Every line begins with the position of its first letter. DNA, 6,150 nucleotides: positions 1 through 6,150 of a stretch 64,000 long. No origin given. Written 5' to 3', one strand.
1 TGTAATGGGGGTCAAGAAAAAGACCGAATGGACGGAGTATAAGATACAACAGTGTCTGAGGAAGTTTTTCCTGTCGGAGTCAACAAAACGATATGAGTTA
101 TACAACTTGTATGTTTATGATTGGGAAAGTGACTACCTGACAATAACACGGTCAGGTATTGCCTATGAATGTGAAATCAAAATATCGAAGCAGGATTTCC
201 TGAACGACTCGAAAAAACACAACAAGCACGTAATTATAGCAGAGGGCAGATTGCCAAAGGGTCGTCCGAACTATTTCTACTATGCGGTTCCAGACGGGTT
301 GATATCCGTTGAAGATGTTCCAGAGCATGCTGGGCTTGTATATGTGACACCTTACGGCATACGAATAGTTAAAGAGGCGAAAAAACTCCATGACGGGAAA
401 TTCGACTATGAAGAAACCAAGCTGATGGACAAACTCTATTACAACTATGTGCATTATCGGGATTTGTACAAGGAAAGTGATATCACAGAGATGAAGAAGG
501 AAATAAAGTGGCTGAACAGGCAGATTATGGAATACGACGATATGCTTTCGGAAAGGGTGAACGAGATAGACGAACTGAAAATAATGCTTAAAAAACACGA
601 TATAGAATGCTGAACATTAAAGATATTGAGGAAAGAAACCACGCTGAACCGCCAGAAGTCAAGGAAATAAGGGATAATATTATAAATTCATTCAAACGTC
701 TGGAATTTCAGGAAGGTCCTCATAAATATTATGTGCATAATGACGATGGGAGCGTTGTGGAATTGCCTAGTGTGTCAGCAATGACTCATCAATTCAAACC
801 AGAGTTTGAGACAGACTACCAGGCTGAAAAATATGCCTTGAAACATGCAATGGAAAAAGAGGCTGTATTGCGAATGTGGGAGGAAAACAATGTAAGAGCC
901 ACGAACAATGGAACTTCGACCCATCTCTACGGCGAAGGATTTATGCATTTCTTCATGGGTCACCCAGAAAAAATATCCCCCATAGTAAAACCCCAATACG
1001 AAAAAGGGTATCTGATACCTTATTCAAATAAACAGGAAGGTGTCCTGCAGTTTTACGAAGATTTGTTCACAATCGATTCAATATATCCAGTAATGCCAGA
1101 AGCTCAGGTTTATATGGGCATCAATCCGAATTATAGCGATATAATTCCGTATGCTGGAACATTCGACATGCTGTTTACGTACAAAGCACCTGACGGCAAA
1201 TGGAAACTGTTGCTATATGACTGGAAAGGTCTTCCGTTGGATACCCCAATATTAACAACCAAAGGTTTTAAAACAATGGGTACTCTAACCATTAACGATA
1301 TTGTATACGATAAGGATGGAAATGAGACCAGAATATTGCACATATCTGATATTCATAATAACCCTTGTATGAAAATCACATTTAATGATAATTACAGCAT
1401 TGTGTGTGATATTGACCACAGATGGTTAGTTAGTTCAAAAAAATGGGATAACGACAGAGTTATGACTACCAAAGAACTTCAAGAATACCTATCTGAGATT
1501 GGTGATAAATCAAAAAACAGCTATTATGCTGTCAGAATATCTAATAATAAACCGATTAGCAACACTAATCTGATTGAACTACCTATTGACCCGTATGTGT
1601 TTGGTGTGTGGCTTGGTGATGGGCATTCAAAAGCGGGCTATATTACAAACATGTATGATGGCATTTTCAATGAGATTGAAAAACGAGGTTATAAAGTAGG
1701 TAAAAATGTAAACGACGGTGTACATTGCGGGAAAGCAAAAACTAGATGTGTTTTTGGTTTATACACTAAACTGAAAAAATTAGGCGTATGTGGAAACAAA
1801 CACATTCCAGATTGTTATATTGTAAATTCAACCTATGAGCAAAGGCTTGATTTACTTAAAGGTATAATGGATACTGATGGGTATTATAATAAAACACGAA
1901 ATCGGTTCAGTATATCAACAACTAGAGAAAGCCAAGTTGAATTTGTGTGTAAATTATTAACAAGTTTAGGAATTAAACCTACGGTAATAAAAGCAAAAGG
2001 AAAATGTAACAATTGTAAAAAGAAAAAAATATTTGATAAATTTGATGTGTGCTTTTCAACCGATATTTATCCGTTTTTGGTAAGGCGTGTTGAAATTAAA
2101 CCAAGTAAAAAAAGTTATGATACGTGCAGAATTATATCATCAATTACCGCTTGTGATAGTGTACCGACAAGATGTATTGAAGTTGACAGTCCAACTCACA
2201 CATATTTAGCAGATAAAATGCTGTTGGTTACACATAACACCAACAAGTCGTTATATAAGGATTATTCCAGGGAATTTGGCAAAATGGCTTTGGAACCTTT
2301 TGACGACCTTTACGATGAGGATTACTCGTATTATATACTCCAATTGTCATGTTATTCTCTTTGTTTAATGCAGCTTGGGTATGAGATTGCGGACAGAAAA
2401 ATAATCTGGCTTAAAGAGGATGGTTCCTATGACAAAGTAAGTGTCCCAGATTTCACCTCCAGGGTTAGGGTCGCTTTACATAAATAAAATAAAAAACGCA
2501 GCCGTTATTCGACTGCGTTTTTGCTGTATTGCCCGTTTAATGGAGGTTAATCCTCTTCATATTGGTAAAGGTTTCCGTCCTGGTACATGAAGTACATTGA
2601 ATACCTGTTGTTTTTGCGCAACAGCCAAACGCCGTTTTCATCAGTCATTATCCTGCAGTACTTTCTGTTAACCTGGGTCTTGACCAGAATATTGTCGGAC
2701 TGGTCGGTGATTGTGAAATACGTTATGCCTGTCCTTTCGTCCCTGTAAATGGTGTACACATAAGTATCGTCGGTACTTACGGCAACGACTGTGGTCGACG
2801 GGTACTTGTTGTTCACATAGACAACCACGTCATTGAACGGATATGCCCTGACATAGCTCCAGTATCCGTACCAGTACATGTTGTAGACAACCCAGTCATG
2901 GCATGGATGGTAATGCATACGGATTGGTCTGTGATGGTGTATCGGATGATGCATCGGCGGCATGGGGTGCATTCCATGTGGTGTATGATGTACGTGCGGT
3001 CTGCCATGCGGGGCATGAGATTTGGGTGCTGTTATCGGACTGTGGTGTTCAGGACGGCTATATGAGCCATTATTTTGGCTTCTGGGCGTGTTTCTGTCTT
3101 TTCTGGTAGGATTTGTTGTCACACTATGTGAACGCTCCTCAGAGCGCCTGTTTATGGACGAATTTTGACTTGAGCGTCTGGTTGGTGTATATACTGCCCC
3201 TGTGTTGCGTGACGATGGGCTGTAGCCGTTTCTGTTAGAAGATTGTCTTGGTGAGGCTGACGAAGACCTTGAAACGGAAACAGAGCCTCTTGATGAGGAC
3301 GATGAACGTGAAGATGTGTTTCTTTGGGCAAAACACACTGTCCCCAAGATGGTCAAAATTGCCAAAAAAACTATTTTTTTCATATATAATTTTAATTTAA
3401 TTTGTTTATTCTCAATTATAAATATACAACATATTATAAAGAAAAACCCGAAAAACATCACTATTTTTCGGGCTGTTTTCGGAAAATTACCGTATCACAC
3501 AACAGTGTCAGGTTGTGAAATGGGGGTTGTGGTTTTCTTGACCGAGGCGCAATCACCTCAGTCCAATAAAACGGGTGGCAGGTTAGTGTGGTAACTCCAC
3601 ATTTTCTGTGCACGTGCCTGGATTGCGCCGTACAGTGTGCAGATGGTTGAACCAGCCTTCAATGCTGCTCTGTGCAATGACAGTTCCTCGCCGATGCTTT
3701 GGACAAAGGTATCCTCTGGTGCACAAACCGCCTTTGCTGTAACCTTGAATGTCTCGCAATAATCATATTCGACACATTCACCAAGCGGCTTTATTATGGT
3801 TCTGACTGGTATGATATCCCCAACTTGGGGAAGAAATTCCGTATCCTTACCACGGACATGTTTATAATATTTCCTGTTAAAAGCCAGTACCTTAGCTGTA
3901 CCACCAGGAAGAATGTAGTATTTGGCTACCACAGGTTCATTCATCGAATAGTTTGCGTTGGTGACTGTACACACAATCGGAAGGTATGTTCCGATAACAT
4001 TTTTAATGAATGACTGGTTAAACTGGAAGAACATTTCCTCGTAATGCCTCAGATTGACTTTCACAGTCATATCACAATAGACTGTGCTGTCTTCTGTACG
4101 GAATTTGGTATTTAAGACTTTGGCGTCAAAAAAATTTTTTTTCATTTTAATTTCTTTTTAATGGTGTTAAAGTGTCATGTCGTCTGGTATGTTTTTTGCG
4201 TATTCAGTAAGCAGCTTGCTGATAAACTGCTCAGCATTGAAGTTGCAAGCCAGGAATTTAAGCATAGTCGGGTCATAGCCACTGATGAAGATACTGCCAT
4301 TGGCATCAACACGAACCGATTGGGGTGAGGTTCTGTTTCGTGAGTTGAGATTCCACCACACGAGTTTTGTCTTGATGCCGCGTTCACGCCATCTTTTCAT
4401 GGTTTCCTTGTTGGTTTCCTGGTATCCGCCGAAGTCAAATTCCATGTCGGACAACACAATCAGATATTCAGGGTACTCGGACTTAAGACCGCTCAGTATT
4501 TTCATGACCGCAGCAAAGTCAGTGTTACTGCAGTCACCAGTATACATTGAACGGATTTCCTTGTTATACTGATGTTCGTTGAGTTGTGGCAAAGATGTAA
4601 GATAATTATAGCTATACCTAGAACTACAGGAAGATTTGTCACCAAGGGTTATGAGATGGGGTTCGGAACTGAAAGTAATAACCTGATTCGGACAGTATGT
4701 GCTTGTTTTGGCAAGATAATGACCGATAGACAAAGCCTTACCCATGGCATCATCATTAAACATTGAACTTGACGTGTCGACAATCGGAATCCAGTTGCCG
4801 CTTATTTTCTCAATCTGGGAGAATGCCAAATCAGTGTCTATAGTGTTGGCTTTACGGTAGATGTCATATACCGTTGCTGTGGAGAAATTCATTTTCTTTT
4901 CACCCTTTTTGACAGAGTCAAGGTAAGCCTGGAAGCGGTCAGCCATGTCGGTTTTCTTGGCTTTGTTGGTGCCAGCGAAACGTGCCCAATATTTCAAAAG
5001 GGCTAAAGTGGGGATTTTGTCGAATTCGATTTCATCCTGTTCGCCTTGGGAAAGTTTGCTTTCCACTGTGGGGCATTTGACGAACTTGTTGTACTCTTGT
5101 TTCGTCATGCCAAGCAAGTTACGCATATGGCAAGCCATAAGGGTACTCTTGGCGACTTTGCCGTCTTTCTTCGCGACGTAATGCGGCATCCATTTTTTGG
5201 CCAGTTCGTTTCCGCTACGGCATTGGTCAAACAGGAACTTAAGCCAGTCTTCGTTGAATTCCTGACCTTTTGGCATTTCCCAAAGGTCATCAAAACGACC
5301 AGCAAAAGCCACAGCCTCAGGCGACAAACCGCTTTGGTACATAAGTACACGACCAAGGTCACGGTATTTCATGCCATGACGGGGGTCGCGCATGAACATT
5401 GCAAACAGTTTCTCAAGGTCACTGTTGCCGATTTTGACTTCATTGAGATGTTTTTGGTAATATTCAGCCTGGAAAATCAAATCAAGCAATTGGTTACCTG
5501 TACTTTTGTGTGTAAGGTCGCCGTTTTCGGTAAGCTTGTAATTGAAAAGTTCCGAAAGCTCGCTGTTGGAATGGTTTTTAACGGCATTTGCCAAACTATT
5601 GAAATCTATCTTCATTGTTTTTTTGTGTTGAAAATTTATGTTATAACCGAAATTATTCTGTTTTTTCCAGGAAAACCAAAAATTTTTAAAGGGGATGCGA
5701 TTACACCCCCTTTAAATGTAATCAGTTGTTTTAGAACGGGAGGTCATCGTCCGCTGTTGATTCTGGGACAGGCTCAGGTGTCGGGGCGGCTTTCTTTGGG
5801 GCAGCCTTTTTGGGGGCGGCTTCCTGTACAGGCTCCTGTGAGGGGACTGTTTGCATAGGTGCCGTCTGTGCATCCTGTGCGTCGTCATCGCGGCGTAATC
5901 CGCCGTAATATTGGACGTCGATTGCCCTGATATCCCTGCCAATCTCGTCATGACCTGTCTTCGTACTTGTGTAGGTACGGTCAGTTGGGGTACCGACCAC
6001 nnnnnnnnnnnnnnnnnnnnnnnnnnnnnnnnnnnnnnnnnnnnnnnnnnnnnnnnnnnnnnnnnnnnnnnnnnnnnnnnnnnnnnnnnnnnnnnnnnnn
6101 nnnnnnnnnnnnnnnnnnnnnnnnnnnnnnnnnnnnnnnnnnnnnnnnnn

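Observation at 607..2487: Intein with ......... homing endonuclease inserted at the catalytic motif of a lambda-exo/YqaJ-like nuclease, with a non-canonical first residue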

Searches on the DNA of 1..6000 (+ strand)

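Call 5: search_dna_similar(query=window:1-6000:+, collection=phages, mode=near, max_rows=15)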
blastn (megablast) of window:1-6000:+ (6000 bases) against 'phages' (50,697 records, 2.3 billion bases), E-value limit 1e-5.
No match.

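Call 68: search_dna_similar(query=L005:1102-2871:+, collection=phages, mode=near, max_rows=60, rows=spread)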
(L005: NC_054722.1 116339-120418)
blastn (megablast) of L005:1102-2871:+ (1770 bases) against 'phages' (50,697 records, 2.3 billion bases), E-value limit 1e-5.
Records with a match: 203; places in all: 203; records where one place covers at least 80% of the query: 33.
Best place of each record, by identity: >=99% 37; 95-99% 19; 90-95% 59; 80-90% 88.
By first word of the organism name: Mycobacterium 202; Mycolicibacterium 1.
By host as written in the record: Mycobacterium smegmatis mc2 155 157; Mycobacterium smegmatis mc#155 23; Mycobacterium sp. 6; Mycobacterium smegmatis mc2155 4; - 4; Mycobacterium smegmatius mc2 155 3; Mycobacterium 2; Mycobacterium smegmatis SN2 2; and 2 more.
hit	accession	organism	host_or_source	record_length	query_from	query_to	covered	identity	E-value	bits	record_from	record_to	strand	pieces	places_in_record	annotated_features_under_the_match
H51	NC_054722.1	Mycobacterium phage Sauce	Mycobacterium smegmatis mc2155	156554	1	1770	100%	100.0%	0e+0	3269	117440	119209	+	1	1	210: exonuclease | 209: hypothetical protein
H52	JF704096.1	Mycobacterium phage Ghost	Mycobacterium smegmatis mc2 155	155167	1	1770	89%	87.2%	0e+0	1788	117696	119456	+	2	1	214: hypothetical protein | 213: hypothetical protein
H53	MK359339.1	Mycobacterium phage Naija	Mycobacterium smegmatis mc2 155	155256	1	1770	89%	87.1%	0e+0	1783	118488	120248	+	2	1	215: HNH endonuclease | 214: hypothetical protein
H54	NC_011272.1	Mycobacterium phage Rizal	-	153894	1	1770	89%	87.1%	0e+0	1783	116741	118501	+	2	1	206: exonuclease | 205: gp205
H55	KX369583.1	Mycobacterium phage Littleton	Mycobacterium smegmatis mc2 155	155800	1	1770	89%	87.1%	0e+0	1783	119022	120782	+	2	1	217: HNH endonuclease | 216: hypothetical protein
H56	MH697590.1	Mycobacterium phage Phlegm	Mycobacterium smegmatius mc2 155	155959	1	1770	89%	87.1%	0e+0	1783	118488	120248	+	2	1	218: HNH endonuclease | 217: hypothetical protein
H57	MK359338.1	Mycobacterium phage Amataga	Mycobacterium smegmatis mc2 155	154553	1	1770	89%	87.1%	0e+0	1783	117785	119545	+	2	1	215: HNH endonuclease | 214: hypothetical protein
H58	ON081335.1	Mycobacterium phage CindyLou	Mycobacterium smegmatis mc#155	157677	1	1770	89%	87.1%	0e+0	1783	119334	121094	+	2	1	215: HNH endonuclease | 214: hypothetical protein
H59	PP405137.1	Mycobacterium phage Ngannou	Mycobacterium smegmatis mc2 155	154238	1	1770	89%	87.1%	0e+0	1783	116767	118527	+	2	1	211: HNH endonuclease | 210: hypothetical protein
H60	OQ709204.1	Mycobacterium phage Babyland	Mycobacterium smegmatis mc#155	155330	1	1770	89%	87.0%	0e+0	1777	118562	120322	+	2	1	217: HNH endonuclease | 216: hypothetical protein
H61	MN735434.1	Mycobacterium phage Mangeria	Mycobacterium smegmatis mc2 155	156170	1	1770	75%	92.1%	0e+0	1879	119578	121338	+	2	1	215: HNH endonuclease | 214: hypothetical protein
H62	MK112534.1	Mycobacterium phage Burrough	Mycobacterium smegmatis mc#155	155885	1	1770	75%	90.9%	0e+0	1785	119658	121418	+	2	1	216: HNH endonuclease | 215: hypothetical protein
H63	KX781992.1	Mycobacterium phage Gabriel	Mycobacterium smegmatis mc2 155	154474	1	1770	75%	90.9%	0e+0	1785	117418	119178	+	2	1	HNH endonuclease | hypothetical protein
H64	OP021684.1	Mycobacterium phage YemiJoy2021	Mycobacterium smegmatis mc2 155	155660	1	1770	75%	90.9%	0e+0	1785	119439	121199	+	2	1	215: HNH endonuclease | 214: hypothetical protein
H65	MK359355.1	Mycobacterium phage Sprinklers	Mycobacterium smegmatis mc2 155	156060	1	1770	75%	90.8%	0e+0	1780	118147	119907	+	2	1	212: HNH endonuclease | 211: hypothetical protein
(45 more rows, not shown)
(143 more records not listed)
